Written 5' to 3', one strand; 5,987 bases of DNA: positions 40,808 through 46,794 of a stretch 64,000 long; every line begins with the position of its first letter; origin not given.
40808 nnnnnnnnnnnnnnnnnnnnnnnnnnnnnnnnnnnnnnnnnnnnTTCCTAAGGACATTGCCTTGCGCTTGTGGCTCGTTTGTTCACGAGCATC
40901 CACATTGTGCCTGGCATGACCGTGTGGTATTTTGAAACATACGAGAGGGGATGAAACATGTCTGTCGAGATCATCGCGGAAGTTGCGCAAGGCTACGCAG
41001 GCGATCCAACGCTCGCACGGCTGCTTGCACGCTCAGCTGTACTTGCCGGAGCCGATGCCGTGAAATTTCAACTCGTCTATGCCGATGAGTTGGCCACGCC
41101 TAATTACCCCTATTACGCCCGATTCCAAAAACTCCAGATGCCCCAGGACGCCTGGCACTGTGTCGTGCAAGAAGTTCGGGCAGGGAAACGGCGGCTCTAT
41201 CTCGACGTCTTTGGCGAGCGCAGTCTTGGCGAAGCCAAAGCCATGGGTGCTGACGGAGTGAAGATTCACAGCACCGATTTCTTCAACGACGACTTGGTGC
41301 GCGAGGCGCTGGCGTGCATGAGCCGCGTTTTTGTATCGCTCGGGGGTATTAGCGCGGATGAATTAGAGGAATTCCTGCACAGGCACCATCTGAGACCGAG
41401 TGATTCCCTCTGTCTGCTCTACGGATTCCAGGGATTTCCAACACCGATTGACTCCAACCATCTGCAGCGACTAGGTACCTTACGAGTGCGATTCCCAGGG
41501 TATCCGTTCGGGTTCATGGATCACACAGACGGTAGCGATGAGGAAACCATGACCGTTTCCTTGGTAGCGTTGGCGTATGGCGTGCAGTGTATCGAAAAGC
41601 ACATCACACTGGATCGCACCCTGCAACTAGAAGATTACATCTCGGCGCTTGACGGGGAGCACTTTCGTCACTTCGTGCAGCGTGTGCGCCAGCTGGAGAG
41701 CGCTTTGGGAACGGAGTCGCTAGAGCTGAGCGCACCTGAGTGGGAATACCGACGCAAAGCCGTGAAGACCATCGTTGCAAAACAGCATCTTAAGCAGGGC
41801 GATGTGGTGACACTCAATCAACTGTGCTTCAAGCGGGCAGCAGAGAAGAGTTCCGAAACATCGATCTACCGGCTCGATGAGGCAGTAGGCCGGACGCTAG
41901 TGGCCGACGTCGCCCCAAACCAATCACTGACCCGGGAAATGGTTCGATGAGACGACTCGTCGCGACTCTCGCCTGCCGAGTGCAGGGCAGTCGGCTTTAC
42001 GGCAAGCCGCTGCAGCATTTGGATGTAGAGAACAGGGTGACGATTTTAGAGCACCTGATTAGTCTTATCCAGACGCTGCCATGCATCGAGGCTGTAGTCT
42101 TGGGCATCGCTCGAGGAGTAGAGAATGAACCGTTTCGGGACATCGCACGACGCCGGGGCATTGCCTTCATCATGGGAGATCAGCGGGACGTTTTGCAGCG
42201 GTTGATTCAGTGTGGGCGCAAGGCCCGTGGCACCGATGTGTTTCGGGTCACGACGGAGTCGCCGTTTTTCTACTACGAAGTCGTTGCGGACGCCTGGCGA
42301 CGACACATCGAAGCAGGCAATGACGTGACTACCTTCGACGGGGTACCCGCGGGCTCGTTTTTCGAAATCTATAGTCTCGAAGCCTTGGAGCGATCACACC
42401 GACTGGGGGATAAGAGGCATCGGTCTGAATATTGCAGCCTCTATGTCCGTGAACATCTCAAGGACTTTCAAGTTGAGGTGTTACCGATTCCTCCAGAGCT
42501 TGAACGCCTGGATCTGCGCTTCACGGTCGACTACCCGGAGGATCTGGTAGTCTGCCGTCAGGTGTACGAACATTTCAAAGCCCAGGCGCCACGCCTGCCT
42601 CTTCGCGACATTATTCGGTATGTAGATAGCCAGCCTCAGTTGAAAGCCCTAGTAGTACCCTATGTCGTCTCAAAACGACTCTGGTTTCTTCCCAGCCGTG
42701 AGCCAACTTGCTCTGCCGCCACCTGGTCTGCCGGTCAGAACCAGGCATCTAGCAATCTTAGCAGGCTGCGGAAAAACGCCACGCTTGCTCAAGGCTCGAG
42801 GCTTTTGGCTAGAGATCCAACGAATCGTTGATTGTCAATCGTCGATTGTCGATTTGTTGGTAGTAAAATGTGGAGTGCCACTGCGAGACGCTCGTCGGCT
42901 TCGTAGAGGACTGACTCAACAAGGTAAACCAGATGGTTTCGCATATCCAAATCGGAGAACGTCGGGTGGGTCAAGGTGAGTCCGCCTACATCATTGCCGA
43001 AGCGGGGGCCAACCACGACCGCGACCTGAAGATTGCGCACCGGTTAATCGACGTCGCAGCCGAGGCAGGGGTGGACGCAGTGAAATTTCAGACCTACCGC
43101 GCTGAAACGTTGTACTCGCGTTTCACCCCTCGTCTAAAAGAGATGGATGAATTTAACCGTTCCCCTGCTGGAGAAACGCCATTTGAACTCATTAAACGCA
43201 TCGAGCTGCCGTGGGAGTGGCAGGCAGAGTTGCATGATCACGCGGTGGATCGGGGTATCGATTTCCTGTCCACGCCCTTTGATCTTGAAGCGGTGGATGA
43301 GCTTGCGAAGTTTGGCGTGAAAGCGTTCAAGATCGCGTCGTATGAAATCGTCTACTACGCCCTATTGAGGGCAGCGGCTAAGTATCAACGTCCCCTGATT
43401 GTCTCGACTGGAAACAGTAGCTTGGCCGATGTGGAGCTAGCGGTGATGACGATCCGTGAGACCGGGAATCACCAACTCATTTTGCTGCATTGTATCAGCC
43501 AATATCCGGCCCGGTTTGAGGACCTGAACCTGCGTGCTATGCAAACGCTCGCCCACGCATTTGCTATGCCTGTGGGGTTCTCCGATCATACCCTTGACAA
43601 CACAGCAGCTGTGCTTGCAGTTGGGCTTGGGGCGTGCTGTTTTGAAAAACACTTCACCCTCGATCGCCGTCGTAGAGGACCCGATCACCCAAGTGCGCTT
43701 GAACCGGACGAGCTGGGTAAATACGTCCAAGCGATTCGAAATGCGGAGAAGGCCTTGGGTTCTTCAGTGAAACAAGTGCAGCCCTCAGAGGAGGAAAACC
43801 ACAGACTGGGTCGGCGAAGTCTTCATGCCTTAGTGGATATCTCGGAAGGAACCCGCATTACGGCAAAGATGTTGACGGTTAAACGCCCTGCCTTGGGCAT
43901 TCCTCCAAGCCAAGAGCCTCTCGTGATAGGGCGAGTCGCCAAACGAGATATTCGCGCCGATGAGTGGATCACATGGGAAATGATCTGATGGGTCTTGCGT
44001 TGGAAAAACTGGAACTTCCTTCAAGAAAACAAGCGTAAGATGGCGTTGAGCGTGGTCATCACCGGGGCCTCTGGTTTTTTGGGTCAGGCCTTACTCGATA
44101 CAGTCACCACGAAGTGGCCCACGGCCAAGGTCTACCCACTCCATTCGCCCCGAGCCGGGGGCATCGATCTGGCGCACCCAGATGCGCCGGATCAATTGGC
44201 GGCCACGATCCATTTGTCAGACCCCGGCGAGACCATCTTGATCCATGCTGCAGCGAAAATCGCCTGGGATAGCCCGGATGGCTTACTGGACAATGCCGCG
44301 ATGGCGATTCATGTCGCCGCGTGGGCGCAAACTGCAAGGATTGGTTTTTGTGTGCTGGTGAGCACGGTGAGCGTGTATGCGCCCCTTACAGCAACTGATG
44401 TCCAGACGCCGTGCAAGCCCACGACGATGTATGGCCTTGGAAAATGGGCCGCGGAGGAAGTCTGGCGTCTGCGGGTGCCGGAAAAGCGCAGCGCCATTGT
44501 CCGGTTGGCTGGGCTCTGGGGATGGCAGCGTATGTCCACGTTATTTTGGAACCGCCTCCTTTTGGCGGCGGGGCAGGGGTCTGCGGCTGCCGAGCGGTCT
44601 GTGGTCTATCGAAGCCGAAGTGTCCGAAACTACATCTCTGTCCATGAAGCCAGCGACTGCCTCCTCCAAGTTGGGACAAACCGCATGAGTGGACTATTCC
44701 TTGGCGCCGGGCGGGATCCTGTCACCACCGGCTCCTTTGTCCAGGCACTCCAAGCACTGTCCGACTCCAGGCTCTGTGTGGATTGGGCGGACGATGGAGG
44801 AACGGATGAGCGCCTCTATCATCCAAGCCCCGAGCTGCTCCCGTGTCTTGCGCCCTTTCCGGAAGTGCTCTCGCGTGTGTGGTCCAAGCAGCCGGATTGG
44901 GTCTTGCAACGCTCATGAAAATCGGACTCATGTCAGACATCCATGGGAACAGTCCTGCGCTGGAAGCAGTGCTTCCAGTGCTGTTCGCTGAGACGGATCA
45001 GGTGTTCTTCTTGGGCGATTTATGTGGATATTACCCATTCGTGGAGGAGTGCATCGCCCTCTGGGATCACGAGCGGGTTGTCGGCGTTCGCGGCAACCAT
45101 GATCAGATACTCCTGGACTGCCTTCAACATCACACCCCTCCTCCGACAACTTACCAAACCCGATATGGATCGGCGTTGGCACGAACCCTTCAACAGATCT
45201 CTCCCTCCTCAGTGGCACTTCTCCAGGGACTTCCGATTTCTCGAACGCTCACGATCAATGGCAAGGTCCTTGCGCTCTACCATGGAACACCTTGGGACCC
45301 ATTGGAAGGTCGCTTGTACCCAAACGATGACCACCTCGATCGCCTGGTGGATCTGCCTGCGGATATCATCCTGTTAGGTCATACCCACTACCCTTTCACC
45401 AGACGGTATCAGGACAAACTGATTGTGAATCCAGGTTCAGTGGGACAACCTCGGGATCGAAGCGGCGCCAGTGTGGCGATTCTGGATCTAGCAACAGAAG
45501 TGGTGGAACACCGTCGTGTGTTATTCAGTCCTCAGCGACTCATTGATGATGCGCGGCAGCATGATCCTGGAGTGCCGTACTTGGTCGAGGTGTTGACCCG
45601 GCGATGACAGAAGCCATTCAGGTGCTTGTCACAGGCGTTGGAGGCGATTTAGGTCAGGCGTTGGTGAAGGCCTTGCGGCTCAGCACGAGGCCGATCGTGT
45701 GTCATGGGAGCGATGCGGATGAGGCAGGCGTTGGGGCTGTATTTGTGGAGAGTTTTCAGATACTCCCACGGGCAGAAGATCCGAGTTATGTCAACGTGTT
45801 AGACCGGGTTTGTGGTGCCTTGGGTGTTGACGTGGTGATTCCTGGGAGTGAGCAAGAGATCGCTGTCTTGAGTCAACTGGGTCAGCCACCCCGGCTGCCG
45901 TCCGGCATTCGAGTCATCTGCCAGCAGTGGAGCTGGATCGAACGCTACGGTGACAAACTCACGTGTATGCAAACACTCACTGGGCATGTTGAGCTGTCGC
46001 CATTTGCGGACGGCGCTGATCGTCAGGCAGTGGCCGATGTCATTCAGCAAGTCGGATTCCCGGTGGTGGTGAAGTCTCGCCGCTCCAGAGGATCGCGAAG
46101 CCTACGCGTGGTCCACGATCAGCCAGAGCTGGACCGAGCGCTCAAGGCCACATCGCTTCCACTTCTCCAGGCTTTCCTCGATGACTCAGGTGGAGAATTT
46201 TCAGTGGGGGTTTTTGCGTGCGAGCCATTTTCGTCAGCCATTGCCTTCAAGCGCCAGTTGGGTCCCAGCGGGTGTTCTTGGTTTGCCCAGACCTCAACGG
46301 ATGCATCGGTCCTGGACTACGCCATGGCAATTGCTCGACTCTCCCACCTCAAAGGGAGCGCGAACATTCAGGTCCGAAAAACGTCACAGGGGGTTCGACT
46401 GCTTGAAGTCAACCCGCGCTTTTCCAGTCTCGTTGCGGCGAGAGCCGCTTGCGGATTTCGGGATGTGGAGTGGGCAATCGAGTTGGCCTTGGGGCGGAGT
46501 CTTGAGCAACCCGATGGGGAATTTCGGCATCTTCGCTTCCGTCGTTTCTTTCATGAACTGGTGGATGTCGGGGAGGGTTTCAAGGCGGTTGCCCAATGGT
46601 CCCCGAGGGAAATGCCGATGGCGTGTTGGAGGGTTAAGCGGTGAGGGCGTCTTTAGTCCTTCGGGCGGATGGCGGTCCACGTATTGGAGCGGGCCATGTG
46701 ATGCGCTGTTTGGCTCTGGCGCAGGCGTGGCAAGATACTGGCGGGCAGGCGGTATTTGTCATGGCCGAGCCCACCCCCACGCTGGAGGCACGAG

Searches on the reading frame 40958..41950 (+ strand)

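Call 8: search_protein_families(library=pfam, proteins=[window:40958-41950:+])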
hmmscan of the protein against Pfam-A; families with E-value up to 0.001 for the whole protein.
window:40958-41950:+ (330 aa): 3 families
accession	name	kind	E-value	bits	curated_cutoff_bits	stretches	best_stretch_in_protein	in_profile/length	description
PF03102.20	NeuB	-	2.7e-33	115.9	22.1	1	25-253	3-239/241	NeuB family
PF13144.11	ChapFlgA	-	5.2e-05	23.7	23.8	1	270-330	2-61/122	Chaperone for flagella basal body P-ring formation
PF08666.17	SAF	-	0.00059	20.8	21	0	272-330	4-63/63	SAF domain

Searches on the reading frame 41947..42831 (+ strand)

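Call 8: search_protein_families(library=pfam, proteins=[window:41947-42831:+])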
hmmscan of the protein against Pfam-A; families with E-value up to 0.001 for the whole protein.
window:41947-42831:+ (294 aa): 1 family
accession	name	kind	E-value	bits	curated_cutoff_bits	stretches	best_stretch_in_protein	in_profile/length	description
PF02348.25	CTP_transf_3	-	0.0001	22.7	22.6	1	10-177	6-173/217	Cytidylyltransferase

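Call 58: search_protein_families(library=pfam, proteins=[window:41947-42831:+], max_evalue=0.01)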
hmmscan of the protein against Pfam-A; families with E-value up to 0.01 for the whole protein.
window:41947-42831:+ (294 aa): 1 family
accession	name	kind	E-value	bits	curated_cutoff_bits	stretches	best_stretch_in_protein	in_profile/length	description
PF02348.25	CTP_transf_3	-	0.0001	22.7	22.6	1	10-177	6-173/217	Cytidylyltransferase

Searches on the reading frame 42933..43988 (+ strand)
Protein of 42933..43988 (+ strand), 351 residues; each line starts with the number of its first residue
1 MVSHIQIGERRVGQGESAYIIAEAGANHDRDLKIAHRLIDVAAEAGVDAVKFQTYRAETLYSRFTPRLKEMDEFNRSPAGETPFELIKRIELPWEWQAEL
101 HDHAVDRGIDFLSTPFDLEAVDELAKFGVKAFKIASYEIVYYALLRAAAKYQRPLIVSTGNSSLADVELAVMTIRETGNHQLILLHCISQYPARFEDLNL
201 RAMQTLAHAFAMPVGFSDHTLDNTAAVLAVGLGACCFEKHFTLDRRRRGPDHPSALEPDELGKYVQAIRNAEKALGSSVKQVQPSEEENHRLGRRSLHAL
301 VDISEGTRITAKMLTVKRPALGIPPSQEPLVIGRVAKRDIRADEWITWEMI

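Call 8: search_protein_families(library=pfam, proteins=[window:42933-43988:+])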
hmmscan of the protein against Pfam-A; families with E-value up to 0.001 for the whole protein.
window:42933-43988:+ (351 aa): 2 families
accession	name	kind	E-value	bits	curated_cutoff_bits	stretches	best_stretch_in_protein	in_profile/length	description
PF03102.20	NeuB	-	4.6e-88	295.2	22.1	1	38-280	1-241/241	NeuB family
PF08666.17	SAF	-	3.9e-14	53.4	21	1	294-351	1-62/63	SAF domain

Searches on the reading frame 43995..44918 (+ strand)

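Call 8: search_protein_families(library=pfam, proteins=[window:43995-44918:+])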
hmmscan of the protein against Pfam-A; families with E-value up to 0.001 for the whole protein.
window:43995-44918:+ (307 aa): 3 families
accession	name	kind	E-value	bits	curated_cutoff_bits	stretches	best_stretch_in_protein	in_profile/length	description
PF01370.27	Epimerase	-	2.5e-11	43.9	20.9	1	20-229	1-227/240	NAD dependent epimerase/dehydratase family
PF04321.23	RmlD_sub_bind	-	2.9e-08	33.6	27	1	20-179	3-156/287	RmlD substrate binding domain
PF07993.18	NAD_binding_4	-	5.4e-05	22.9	20.1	0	22-47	1-27/258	Male sterility protein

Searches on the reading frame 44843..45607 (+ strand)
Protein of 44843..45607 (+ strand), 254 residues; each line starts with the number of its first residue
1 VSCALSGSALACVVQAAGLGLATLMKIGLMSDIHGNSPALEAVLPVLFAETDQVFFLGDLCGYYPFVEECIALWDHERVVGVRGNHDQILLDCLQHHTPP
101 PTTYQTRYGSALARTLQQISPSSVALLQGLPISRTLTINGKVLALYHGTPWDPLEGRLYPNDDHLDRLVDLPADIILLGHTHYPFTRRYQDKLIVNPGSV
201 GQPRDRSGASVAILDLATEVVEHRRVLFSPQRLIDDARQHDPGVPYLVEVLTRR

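Call 8: search_protein_families(library=pfam, proteins=[window:44843-45607:+])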
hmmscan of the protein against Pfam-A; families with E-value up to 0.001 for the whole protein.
window:44843-45607:+ (254 aa): 2 families
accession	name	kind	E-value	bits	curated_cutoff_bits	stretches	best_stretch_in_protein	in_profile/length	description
PF12850.12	Metallophos_2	-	2.7e-26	92.8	27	1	25-218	1-153/154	Calcineurin-like phosphoesterase superfamily domain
PF00149.33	Metallophos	-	4e-14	53.9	21.5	1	25-183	1-190/191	Calcineurin-like phosphoesterase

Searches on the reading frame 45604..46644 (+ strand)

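Call 8: search_protein_families(library=pfam, proteins=[window:45604-46644:+])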
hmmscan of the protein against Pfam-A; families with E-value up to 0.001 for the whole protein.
window:45604-46644:+ (346 aa): 4 families
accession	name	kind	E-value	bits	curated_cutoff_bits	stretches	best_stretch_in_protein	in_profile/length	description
PF15632.11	ATPgrasp_Ter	-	1.3e-12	48.1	29.1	1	195-303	12-116/131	ATP-grasp in the biosynthetic pathway with Ter operon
PF02786.22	CPSase_L_D2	-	1.4e-08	34.9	19.8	0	137-184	24-71/211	Carbamoyl-phosphate synthase L chain, ATP binding domain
PF02655.19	ATP-grasp_3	-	1.1e-07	32.5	23.2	1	116-274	2-158/160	ATP-grasp domain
PF21360.3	PylC-like_N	-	0.00014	22.4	27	1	19-92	11-84/96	PylC-like, N-terminal domain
